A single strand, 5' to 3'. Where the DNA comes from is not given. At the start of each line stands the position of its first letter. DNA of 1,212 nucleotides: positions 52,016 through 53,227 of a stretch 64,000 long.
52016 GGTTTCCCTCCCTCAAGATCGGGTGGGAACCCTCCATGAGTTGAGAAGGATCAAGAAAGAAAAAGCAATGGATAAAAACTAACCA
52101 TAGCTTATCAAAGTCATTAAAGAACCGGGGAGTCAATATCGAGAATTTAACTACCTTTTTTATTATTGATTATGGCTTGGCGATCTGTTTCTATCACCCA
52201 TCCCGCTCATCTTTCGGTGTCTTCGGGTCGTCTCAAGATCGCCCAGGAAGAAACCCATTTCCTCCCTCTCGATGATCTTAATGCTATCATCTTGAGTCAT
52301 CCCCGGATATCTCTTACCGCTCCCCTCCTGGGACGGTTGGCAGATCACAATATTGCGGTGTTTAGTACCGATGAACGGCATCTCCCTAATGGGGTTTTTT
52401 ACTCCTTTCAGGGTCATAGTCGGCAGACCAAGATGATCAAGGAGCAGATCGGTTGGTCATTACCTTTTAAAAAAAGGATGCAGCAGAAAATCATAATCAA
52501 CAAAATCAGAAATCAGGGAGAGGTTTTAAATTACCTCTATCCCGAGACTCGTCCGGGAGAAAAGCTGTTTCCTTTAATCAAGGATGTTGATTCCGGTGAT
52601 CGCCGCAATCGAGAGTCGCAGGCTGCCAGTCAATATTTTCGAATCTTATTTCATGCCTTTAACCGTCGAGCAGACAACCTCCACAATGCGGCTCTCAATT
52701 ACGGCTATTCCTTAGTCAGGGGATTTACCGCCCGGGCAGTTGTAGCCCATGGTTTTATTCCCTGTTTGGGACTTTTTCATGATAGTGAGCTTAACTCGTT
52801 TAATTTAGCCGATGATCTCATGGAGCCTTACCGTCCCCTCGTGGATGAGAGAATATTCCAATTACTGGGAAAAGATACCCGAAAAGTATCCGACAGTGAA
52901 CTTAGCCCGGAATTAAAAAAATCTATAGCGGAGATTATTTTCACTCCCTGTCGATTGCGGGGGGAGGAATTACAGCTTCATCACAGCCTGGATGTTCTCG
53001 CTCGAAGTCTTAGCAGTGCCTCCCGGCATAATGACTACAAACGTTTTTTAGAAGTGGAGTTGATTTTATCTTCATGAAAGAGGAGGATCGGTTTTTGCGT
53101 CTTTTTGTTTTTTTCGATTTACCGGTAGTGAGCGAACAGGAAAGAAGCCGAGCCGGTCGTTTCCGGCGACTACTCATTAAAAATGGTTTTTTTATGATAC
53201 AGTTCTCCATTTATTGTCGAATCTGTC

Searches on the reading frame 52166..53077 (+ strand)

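Call 55: search_protein_families(library=pfam, proteins=[window:52166-53077:+], max_evalue=0.1)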
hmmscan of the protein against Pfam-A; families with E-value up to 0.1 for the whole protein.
window:52166-53077:+ (303 aa): 1 family
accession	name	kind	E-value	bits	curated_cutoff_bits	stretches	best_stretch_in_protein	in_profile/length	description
PF01867.21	Cas_Cas1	-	1.8e-28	99.9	22.3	1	11-243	5-259/283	CRISPR associated protein Cas1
